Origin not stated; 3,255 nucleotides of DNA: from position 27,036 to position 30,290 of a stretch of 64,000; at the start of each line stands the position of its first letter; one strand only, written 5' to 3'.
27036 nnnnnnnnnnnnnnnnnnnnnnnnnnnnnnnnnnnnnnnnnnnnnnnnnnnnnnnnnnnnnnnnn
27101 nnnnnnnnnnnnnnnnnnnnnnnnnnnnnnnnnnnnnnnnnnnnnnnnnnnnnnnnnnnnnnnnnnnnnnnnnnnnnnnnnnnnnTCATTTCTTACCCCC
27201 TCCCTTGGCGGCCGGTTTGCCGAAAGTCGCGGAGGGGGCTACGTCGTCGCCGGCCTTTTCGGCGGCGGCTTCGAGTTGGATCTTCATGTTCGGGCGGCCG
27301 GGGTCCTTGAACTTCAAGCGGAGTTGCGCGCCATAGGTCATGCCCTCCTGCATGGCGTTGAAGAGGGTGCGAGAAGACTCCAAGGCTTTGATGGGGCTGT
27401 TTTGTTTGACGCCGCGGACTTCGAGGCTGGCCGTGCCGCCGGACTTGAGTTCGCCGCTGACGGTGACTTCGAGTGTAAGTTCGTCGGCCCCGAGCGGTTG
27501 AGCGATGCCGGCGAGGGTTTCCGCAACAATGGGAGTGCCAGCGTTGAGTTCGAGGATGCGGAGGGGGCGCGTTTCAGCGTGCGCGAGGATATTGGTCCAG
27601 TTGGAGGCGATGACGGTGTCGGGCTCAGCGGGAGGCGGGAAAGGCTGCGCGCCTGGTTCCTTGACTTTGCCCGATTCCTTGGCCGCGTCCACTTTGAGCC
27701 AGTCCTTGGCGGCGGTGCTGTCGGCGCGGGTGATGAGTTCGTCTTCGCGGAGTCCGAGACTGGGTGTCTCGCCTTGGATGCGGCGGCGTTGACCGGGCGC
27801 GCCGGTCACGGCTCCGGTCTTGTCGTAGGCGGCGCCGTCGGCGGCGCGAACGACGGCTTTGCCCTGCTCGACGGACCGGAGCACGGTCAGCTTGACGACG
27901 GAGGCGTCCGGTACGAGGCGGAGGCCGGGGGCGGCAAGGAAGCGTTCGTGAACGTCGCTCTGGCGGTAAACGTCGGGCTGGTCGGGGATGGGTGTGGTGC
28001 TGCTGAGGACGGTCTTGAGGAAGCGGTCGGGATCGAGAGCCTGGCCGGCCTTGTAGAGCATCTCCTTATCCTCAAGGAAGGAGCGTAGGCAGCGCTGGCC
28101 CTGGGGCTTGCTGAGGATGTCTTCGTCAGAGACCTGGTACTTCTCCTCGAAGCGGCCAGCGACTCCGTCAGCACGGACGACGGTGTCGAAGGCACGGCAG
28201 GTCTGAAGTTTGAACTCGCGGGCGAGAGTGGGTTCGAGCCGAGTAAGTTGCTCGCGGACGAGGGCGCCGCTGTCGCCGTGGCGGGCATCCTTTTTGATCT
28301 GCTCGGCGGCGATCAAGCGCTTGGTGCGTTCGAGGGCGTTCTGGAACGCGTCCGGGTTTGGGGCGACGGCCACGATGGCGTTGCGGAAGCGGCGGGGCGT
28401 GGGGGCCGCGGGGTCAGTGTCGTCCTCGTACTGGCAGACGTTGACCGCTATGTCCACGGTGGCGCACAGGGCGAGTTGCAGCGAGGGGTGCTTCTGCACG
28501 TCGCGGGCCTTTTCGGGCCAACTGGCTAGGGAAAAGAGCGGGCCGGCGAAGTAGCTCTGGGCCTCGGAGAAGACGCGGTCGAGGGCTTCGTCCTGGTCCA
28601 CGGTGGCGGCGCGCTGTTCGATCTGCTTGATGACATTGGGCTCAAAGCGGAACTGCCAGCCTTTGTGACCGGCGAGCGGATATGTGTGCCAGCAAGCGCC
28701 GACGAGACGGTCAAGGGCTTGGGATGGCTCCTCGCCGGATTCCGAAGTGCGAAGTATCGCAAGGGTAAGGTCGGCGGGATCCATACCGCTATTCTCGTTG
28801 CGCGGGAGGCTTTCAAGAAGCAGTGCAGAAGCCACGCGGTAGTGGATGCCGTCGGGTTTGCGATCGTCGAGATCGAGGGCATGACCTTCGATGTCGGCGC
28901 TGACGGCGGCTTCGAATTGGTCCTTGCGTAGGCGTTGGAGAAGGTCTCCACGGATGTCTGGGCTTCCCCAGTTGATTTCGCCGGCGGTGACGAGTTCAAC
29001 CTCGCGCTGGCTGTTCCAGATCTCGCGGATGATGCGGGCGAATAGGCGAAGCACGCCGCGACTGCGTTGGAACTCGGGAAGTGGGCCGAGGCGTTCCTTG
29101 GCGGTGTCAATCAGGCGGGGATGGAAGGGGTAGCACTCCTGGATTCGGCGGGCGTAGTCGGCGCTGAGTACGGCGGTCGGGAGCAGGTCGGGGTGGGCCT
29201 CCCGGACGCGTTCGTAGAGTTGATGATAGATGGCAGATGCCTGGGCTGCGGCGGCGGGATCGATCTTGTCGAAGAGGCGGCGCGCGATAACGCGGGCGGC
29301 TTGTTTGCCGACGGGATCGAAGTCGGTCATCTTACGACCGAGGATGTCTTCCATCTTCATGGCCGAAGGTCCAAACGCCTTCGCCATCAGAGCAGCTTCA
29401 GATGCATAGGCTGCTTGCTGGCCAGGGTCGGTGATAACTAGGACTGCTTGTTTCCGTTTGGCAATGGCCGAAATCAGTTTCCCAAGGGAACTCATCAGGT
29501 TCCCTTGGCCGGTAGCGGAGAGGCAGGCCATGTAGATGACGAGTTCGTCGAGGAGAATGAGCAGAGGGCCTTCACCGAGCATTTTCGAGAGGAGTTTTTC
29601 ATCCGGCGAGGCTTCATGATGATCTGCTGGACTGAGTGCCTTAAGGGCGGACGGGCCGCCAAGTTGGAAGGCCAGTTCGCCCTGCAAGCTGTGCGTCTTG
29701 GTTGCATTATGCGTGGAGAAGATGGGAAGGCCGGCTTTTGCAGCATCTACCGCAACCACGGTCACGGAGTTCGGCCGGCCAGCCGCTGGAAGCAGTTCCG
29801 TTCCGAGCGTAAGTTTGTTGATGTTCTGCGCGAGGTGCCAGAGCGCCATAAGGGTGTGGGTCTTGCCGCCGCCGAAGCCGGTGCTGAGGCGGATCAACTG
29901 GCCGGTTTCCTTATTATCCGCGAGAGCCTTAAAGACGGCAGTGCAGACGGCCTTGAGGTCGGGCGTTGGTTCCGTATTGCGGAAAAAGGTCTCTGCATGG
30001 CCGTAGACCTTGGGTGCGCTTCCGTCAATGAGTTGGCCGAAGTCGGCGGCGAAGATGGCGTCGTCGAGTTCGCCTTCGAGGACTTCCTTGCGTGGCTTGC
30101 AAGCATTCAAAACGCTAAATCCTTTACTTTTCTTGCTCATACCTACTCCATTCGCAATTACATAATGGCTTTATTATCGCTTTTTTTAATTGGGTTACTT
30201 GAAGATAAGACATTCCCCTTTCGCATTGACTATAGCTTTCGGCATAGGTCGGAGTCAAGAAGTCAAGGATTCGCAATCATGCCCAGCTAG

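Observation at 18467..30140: Five-gene BREX-related but PglZ-less defense operon: DUF499 ATPase / small protein / AlbA_2-HATPase-wHTH / DUF1156 DPPY methylase / PLD-SNF2 helicase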

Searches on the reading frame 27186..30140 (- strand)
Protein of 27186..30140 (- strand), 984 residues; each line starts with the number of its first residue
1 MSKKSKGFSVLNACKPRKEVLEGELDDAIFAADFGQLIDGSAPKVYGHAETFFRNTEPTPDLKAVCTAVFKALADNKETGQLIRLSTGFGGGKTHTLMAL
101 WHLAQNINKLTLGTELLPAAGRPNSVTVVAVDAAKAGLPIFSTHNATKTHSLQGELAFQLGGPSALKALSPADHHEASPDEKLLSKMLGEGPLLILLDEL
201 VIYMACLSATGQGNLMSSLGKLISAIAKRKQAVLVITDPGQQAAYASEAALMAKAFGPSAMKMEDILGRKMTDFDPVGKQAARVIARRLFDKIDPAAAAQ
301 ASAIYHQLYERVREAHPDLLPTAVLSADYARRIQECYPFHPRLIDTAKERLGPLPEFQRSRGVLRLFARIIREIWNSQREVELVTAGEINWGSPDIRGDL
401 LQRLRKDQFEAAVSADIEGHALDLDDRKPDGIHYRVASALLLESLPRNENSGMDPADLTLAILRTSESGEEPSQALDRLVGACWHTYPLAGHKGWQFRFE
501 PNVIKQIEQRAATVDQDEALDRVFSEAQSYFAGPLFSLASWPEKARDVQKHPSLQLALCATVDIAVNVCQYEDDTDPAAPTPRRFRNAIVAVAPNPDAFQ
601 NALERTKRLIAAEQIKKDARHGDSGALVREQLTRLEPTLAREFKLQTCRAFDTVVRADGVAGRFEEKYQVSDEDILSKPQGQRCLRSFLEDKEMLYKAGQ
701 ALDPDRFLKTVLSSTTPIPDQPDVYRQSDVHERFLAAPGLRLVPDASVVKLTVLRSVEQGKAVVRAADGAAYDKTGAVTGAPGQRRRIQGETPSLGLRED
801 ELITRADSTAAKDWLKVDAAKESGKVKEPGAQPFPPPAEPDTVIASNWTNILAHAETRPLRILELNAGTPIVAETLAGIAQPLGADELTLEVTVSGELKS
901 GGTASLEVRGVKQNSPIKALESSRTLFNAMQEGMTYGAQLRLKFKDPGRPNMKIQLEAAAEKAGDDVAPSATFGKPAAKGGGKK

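Call 3: search_protein_families(library=pfam, proteins=[window:27186-30140:-], max_evalue=0.01)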
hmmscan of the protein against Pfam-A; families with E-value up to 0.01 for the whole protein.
window:27186-30140:- (984 aa): 1 family
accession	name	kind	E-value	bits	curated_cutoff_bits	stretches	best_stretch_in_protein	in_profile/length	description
PF04465.17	DUF499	-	2.2e-19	69.3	23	1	125-417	22-315/1024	Protein of unknown function (DUF499)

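Call 4: search_protein_families(library=padloc, proteins=[window:27186-30140:-], max_evalue=0.01)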
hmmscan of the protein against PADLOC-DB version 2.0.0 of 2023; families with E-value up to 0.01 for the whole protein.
window:27186-30140:- (984 aa): 4 families
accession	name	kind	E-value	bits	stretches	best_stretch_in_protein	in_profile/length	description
PDLC00662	HmaC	-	8e-66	220.9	1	14-622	10-636/941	AAA+ ATPase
PDLC02192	DUF499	-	1.6e-29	100.4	1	11-518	5-493/1022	-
PDLC02488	BrxC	-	0.0067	12.4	0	282-373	356-444/1240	BrxC-PglY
PDLC02779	SspC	-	0.008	12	0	279-341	263-323/1054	SspC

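Call 21: search_protein_families(library=ncbifam, proteins=[window:27186-30140:-], max_evalue=0.001)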
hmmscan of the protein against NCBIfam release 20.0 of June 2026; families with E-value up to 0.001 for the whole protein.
window:27186-30140:- (984 aa): 1 family
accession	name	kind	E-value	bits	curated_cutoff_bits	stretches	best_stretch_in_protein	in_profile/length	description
NF042962.1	DUF499_antiphage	equivalog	7.9e-42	143.3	1200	1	10-518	3-493/1025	anti-phage-associated DUF499 domain-containing protein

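Call 26: search_dna_similar(query=window:27186-30140:-, collection=plasmids, mode=protein, max_rows=25)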
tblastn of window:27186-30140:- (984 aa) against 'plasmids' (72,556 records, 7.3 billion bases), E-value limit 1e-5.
Records with a match: 148; places in all: 160; records where one place covers at least 80% of the query: 2.
Best place of each record, by identity: <60% 148.
By first word of the organism name: Thermus 16; Rhodococcus 16; Acinetobacter 7; Leptolyngbya 6; Nostoc 6; Halobacterium 5; Haloarcula 4; Planktothrix 4; Sinorhizobium 3; Picosynechococcus 3; and 59 more.
By predicted mobility (MOB-suite, as given by PLSDB): non-mobilizable 102; conjugative 24; mobilizable 22.
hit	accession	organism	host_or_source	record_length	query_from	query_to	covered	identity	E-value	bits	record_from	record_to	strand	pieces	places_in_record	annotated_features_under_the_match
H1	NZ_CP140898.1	Sinorhizobium medicae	Medicago lupulina,whole organism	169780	9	812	82%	25.7%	7e-53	210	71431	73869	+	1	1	DUF499 domain-containing protein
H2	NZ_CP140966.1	Sinorhizobium medicae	Medicago lupulina,whole organism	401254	9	812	82%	25.7%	7e-53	210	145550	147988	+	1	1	DUF499 domain-containing protein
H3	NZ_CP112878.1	Pseudanabaena galeata CCNP1313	-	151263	9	769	77%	26.4%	3e-62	239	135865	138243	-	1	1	DUF499 domain-containing protein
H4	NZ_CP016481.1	Picosynechococcus sp. PCC 7117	cell culture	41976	6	761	77%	24.5%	5e-40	169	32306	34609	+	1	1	DUF499 domain-containing protein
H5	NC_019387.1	Thermus oshimai JL-2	-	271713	16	715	71%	26.4%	7e-41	172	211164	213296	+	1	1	Swt1 family HEPN domain-containing protein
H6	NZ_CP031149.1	Haloplanus rubicundus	solar salt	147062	9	657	66%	28.5%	4e-43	179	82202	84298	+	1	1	DUF499 domain-containing protein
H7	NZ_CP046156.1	Leptolyngbya sp. BL0902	cell culture,open pond on an algae farm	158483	9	623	63%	30.0%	2e-63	243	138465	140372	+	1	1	DUF499 domain-containing protein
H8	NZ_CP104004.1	Salinirubellus salinus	cell cuture,Zhoushan marine solar ...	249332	9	657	66%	27.9%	8e-43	178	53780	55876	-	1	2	ATP-binding protein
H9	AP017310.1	Leptolyngbya sp. NIES-3755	-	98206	9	617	62%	29.7%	2e-58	227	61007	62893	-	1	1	hypothetical protein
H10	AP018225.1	Nostoc linckia NIES-25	-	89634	9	619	62%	29.3%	7e-57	223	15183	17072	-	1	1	hypothetical protein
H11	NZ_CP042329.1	Euhalothece natronophila Z-M001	cell culture,soda lake Magadi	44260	9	615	62%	29.4%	9e-62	238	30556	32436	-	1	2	DUF499 domain-containing protein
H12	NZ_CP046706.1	Nostoc sp. ATCC 53789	-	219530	9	615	62%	29.2%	4e-57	223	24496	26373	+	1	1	DUF499 domain-containing protein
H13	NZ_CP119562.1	Haloarcula halophila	cell culture,sediment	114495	2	645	65%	27.4%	6e-46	188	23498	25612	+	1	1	DUF499 domain-containing protein | hypothetical protein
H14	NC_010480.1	Picosynechococcus sp. PCC 7002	-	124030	9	620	62%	28.8%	2e-57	224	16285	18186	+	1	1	DUF499 domain-containing protein | hypothetical protein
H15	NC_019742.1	Allocoleopsis franciscana PCC 7113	-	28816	9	606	61%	29.4%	1e-53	212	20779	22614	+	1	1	DUF499 domain-containing protein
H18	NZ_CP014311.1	Burkholderia sp. PAMC 26561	single cell,lichen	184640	16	680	68%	26.2%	6e-39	166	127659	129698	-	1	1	Swt1 family HEPN domain-containing protein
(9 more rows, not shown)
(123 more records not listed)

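Call 28: get_annotated_region(hit=H1, flank=10000)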
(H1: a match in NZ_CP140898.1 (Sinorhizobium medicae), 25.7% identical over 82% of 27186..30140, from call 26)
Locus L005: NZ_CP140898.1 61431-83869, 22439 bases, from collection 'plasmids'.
description: Sinorhizobium medicae strain ml49 plasmid pMl1, complete sequence
organism: Sinorhizobium medicae (NCBI taxid 110321)
taxonomy: Bacteria; Pseudomonadota; Alphaproteobacteria; Hyphomicrobiales; Rhizobiaceae; Sinorhizobium; Sinorhizobium medicae
host: -; source: Medicago lupulina,whole organism; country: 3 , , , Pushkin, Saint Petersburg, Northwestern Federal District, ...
typing (MOB-suite, as given by PLSDB): conjugative; replicon rep_cluster_492; relaxase MOBP; mating-pair formation MPF_T
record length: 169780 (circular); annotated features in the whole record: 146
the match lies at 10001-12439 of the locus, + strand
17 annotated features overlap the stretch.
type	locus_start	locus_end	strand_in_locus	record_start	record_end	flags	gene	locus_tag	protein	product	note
CDS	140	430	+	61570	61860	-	-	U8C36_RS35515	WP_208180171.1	hypothetical protein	-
CDS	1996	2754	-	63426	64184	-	-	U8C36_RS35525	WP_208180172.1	hypothetical protein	-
CDS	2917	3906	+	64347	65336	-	ligD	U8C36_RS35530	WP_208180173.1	non-homologous end-joining DNA ligase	GO:0006310 - DNA recombination [Evidence IEA]; GO:0006281 - DNA repair [Evidence IEA]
CDS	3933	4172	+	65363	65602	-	-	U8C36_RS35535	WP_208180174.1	hypothetical protein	-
CDS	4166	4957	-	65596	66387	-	-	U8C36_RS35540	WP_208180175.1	hypothetical protein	-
CDS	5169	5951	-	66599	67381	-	-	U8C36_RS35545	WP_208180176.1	NYN domain-containing protein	-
CDS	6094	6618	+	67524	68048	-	-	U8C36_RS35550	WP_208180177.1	hypothetical protein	-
CDS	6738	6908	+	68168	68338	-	-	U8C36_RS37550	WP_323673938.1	hypothetical protein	-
CDS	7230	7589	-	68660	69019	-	-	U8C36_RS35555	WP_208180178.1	hypothetical protein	-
CDS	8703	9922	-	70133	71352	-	-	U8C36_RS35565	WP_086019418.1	IS3 family transposase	-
CDS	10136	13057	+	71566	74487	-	-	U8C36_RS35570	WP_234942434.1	DUF499 domain-containing protein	-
CDS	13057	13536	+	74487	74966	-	-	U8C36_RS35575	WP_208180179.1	hypothetical protein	-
CDS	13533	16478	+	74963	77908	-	-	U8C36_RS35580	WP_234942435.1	DUF1156 domain-containing protein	-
CDS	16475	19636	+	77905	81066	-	-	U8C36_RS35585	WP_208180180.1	helicase-related protein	-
CDS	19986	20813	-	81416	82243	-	-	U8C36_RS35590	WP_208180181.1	hypothetical protein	-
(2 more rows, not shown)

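Call 29: get_annotated_region(hit=H7, flank=10000)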
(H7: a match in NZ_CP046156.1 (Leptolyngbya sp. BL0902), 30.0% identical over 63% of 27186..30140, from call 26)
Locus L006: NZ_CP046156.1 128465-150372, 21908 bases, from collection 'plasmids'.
description: Leptolyngbya sp. BL0902 plasmid unnamed1, complete sequence
organism: Leptolyngbya sp. BL0902 (NCBI taxid 1115757)
taxonomy: Bacteria; Cyanobacteriota; Cyanophyceae; Leptolyngbyales; Leptolyngbyaceae; Leptolyngbya; Leptolyngbya sp. BL0902
host: -; source: cell culture,open pond on an algae farm; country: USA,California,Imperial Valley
typing (MOB-suite, as given by PLSDB): non-mobilizable
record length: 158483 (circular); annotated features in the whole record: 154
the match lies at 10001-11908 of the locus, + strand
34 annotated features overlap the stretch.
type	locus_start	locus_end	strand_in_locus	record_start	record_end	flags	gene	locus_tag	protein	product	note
CDS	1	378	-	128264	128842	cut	-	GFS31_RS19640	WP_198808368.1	hypothetical protein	-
CDS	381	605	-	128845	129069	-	-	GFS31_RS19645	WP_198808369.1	hypothetical protein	-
CDS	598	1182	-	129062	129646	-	-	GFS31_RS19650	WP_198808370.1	hypothetical protein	-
CDS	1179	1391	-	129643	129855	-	-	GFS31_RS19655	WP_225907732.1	hypothetical protein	-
CDS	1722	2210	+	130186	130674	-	-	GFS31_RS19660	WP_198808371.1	hypothetical protein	-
CDS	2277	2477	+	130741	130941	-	-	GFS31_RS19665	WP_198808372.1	hypothetical protein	-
CDS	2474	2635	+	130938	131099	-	-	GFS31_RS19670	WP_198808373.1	hypothetical protein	-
CDS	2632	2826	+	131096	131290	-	-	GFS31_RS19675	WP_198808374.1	hypothetical protein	-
CDS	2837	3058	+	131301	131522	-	-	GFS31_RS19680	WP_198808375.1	hypothetical protein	-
CDS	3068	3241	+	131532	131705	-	-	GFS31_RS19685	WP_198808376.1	hypothetical protein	-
CDS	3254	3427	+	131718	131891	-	-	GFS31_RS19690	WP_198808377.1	hypothetical protein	-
CDS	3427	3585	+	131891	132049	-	-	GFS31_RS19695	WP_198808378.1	hypothetical protein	-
CDS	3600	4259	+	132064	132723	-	-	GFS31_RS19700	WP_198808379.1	hypothetical protein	-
CDS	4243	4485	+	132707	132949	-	-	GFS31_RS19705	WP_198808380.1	hypothetical protein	-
CDS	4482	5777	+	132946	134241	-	-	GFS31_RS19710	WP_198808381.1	hypothetical protein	-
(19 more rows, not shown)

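Call 50: search_protein_families(library=pfam, proteins=[L005:13057-13536:+, L005:10136-13057:+, L005:13533-16478:+, L005:16475-19636:+, L006:13270-13674:+, L006:13731-14159:+], max_evalue=1)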
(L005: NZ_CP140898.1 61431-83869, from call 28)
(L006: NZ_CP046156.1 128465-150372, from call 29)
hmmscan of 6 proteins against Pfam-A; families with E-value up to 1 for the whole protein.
L005:13057-13536:+ (159 aa): 2 families
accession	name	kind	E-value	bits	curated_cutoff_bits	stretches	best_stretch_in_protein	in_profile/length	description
PF24728.1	DUF7680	-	1.2e-44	152.4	24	1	20-156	1-141/141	Domain of unknown function (DUF7680)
PF22047.1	RecJ_C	-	0.038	14.7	30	1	117-150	31-64/110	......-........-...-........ exonuclease RecJ C-terminal domain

L005:10136-13057:+ (973 aa): 3 families
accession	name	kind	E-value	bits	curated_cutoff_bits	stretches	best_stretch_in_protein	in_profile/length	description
PF04465.17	DUF499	-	2.4e-38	132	23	2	68-407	16-348/1024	Protein of unknown function (DUF499)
PF03659.20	Glyco_hydro_71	-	0.12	11.6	34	1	905-968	36-95/375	Glycosyl hydrolase family 71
PF23902.1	AAA_lid_PRS2_C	-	0.17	12.5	34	0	134-174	7-47/73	PRS2 AAA+ lid C-terminal domain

L005:13533-16478:+ (981 aa): 8 families
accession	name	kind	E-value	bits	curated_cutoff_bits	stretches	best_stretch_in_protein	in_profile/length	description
PF06634.17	DUF1156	-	3.5e-16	59.5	24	1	16-66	1-50/73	Protein of unknown function (DUF1156)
PF01555.25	N6_N4_Mtase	-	0.00051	20.5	26.7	1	543-660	1-74/221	DNA methylase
PF01170.24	UPF0020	-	0.0076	16.4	22.3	0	535-558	115-137/197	RMKL-like, methyltransferase domain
PF03602.21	Cons_hypoth95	-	0.01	15.9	24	0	535-573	105-146/182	Conserved hypothetical protein 95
PF09913.15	DUF2142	-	0.053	12.7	30.1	1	817-884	3-68/395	Predicted membrane protein (DUF2142)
PF13649.12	Methyltransf_25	-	0.092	13.9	27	0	615-632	80-97/97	Methyltransferase domain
PF02086.21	MethyltransfD12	-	0.17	12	22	0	124-176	14-69/253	D12 class N6 adenine-specific DNA methyltransferase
PF08241.18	Methyltransf_11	-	0.25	12.5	21.2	0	615-634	74-93/95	Methyltransferase domain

L005:16475-19636:+ (1053 aa): 6 families
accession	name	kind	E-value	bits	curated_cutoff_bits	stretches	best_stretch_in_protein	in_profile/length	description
PF00271.37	Helicase_C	-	1.1e-18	68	23.5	1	763-874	9-110/110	Helicase conserved C-terminal domain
PF00176.29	SNF2-rel_dom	-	6.5e-18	65.3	24.9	1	320-570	17-225/290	SNF2-related domain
PF04851.21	ResIII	-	1e-08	35.7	22.5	1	305-483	5-162/164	Type III restriction enzyme, res subunit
PF00270.35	DEAD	-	2.5e-05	24.5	26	1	306-484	2-161/167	DEAD/DEAH box helicase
PF13091.12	PLDc_2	-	0.00015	22.1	27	1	139-201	77-132/132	PLD-like domain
PF09848.15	SLFN-g3_helicase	-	0.0049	16.6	24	1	430-480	75-121/354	Schlafen group 3, DNA/RNA helicase domain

L006:13270-13674:+ (134 aa): 5 families
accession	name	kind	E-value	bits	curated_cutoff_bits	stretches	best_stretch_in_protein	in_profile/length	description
PF05635.17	23S_rRNA_IVP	-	9e-35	119.5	33.8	1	8-113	1-105/106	23S rRNA-intervening sequence protein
PF22296.2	bAvd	-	2.1e-07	31.8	40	1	20-117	11-105/107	bAvd-like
PF16134.10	THOC2_N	-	0.0081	15.3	27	1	16-57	567-608/632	THO complex subunit 2 N-terminus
PF07739.18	TipAS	-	0.1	13.6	23.8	1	79-118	11-50/117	TipAS antibiotic-recognition domain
PF03523.18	Macscav_rec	-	0.27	11.6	25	0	101-117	28-44/49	Macrophage scavenger receptor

L006:13731-14159:+ (142 aa): 1 family
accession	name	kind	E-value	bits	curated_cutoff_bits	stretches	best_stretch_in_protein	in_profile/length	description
PF24728.1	DUF7680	-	1.5e-48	165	24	1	4-142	1-141/141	Domain of unknown function (DUF7680)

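Call 81: list_cluster_members(proteins=[window:27186-30140:-, window:26767-27189:-, window:25133-26770:-, window:22108-25086:-, window:18467-22111:-, window:49250-51922:-, window:46640-48751:-, window:57030-58628:-, window:12266-13714:-])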
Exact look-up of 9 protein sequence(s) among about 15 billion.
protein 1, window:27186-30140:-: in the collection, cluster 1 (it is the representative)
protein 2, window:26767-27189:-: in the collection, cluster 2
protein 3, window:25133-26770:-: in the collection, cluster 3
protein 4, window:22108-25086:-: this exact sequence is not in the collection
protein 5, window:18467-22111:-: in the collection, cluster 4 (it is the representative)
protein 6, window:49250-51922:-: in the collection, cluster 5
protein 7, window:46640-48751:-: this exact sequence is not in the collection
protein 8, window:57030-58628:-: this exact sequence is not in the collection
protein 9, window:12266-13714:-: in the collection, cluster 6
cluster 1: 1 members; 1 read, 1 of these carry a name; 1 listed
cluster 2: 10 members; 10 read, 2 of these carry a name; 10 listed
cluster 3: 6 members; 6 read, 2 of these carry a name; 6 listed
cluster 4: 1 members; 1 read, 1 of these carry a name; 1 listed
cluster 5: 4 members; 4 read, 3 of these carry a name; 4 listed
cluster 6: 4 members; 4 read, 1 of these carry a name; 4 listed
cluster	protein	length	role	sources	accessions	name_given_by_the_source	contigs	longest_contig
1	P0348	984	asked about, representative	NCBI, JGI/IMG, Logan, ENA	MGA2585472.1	MAG: DUF499 domain-containing protein [Candidatus Aminicenantales bacterium]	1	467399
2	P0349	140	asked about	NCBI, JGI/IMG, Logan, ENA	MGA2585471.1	MAG: hypothetical protein ABSF88_00375 [Candidatus Aminicenantales bacterium]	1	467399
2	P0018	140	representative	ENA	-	-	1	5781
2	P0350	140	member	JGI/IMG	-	hypothetical protein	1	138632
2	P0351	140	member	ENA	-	-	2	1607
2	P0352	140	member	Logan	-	-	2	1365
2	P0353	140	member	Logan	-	-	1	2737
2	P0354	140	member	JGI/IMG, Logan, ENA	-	-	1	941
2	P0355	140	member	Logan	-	-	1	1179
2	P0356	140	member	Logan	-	-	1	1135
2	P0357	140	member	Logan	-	-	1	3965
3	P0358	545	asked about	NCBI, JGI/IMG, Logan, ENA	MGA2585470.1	MAG: ATP-binding protein [Candidatus Aminicenantales bacterium]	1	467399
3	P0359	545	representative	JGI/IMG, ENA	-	-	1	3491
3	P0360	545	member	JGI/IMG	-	ATP-dependent DNA helicase RecG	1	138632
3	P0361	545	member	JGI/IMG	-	-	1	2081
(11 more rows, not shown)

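Call 89: search_solved_structures(query=window:27186-30140:-, max_evalue=0.01)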
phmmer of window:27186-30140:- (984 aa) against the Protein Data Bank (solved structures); distinct sequences matched with E-value up to 0.01: 0.
